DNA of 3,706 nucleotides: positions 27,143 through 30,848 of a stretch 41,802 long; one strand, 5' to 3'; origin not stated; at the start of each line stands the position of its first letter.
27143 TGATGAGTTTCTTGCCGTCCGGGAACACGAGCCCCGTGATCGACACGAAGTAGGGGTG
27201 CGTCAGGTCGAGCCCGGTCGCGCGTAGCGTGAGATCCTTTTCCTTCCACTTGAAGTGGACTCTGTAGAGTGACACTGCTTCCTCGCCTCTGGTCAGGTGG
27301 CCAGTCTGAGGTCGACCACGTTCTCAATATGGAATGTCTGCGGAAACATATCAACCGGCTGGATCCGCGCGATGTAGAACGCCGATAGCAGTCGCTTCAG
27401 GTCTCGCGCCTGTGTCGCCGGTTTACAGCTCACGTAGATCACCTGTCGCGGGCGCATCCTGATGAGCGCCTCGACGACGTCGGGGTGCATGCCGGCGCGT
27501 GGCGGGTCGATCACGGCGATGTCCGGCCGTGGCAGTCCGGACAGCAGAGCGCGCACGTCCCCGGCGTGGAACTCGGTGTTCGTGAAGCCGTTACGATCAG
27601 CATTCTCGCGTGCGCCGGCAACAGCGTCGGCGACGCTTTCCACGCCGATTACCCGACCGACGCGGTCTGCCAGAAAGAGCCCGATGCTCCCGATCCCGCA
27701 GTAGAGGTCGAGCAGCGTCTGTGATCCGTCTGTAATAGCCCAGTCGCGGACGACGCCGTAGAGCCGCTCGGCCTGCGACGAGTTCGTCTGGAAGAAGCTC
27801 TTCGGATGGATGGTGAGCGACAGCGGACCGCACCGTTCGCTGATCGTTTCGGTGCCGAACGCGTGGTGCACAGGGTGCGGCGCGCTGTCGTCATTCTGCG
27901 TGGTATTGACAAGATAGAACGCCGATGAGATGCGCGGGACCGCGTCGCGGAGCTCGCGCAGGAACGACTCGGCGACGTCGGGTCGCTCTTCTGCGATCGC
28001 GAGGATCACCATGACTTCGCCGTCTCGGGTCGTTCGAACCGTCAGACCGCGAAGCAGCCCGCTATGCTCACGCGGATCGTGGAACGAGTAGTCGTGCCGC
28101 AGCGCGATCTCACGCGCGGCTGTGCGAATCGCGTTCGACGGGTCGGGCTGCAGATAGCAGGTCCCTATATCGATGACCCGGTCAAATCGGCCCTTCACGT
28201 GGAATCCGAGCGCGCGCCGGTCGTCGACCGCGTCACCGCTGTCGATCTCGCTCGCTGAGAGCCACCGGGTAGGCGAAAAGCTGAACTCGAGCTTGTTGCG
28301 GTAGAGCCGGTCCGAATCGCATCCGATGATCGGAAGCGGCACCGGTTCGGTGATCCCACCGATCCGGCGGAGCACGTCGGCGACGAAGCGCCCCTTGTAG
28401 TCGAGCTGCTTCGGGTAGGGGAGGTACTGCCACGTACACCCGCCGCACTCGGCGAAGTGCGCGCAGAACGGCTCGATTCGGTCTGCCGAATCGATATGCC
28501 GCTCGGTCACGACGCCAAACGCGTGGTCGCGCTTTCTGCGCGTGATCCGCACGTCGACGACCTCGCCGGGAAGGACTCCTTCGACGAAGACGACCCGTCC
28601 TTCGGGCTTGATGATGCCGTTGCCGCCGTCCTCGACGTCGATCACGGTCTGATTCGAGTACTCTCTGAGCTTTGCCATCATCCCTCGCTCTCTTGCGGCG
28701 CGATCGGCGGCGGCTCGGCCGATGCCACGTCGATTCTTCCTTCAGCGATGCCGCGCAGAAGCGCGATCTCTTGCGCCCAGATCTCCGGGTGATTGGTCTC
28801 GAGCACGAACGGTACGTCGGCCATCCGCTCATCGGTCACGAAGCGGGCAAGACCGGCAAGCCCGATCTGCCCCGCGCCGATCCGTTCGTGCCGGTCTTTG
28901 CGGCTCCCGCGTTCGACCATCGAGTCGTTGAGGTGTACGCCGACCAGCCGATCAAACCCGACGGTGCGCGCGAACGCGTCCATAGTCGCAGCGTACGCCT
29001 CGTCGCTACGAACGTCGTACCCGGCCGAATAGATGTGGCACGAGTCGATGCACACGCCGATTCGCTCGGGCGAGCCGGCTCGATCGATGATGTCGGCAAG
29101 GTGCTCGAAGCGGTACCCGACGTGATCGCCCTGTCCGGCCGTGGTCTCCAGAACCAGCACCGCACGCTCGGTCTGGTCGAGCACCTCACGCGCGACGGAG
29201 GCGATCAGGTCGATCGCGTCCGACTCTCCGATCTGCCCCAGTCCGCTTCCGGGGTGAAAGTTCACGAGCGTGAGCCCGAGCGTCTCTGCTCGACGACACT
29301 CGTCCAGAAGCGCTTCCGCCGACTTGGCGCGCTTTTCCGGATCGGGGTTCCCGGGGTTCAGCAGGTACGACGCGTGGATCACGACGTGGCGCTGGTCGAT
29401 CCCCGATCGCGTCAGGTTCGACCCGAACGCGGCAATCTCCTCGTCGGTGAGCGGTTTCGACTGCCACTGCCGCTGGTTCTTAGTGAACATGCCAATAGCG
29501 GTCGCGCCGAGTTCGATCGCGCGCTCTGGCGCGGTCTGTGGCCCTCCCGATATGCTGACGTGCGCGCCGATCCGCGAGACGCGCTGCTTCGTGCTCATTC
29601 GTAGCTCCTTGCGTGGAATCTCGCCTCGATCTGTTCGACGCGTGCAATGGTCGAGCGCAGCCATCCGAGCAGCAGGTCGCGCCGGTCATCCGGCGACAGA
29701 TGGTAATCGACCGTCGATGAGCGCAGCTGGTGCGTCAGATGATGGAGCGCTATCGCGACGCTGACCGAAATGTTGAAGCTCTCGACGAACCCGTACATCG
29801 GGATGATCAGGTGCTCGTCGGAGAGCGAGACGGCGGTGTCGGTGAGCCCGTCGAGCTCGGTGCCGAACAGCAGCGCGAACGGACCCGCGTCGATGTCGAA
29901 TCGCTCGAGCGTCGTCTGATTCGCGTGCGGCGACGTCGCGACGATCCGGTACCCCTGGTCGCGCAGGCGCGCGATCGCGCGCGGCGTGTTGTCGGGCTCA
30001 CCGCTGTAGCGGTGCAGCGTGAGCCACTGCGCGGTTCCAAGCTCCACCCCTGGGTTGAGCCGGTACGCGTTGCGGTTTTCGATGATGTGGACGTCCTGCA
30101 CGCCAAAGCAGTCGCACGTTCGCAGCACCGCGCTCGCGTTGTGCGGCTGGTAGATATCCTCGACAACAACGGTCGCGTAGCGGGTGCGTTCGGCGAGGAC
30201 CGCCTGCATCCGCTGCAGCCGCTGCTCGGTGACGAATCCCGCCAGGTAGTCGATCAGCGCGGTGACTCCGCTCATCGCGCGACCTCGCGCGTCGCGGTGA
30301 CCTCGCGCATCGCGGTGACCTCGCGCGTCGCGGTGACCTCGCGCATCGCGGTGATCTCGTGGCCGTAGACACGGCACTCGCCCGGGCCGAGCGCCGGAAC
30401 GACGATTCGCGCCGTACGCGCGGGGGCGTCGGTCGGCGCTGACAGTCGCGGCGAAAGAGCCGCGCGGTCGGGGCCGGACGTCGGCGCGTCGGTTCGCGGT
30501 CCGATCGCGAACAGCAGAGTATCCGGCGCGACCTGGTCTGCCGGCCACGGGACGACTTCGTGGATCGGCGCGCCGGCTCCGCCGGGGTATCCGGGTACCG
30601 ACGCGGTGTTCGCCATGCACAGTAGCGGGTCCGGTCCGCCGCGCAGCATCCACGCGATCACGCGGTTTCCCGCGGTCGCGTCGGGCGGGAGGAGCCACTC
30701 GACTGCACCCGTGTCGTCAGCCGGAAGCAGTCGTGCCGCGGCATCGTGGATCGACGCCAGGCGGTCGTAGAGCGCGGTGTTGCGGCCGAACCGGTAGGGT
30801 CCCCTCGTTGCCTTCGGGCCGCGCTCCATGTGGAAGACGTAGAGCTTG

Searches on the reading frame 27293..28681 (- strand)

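Call 72: search_protein_families(library=pfam, proteins=[window:27293-28681:-], max_evalue=0.00001)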
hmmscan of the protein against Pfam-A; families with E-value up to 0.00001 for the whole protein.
window:27293-28681:- (462 aa): 5 families
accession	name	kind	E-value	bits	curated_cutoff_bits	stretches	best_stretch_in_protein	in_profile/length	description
PF05958.17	tRNA_U5-meth_tr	-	2.1e-19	70.2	23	2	390-456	288-352/357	tRNA (Uracil-5-)-methyltransferase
PF13847.12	Methyltransf_31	-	5.3e-13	49.3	27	1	320-380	4-67/145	Methyltransferase domain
PF13649.12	Methyltransf_25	-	9.8e-08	33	27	1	324-380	2-59/97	Methyltransferase domain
PF05175.20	MTS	-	8.6e-07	29.2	23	1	320-407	32-123/170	Methyltransferase small domain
PF01938.26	TRAM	-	3.2e-06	27.4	21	1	18-58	17-60/61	TRAM domain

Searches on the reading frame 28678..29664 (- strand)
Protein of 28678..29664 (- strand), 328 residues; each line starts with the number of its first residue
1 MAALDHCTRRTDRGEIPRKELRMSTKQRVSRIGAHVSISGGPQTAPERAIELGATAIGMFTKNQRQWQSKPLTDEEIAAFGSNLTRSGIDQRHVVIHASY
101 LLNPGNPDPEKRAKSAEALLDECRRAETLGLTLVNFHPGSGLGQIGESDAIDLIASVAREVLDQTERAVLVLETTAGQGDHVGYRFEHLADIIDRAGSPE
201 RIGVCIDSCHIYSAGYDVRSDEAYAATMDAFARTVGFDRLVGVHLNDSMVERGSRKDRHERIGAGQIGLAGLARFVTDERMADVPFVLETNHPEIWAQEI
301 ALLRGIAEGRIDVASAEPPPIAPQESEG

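Call 72: search_protein_families(library=pfam, proteins=[window:28678-29664:-], max_evalue=0.00001)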
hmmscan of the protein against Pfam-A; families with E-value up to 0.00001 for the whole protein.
window:28678-29664:- (328 aa): 1 family
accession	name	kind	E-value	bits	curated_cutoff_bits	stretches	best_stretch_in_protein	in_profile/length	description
PF01261.30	AP_endonuc_2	-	1.8e-56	192.1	31.1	1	47-304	2-247/249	Xylose isomerase-like TIM barrel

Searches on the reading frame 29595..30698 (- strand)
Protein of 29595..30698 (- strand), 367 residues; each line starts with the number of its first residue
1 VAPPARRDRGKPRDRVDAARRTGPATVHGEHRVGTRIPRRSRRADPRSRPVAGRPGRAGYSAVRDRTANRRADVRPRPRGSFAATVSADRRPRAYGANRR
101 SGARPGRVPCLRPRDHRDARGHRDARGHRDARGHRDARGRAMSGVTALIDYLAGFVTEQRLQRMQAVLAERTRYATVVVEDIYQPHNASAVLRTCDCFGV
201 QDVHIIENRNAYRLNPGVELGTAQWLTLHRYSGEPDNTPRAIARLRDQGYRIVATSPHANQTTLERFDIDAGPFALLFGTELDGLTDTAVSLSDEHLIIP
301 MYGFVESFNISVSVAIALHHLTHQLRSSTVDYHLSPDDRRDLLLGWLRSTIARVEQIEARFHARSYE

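Call 72: search_protein_families(library=pfam, proteins=[window:29595-30698:-], max_evalue=0.00001)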
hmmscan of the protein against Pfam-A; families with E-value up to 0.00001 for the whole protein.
window:29595-30698:- (367 aa): 1 family
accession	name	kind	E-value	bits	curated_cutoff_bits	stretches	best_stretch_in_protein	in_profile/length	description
PF00588.24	SpoU_methylase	-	1.3e-30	106.8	29.7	1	176-319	3-142/142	SpoU rRNA Methylase family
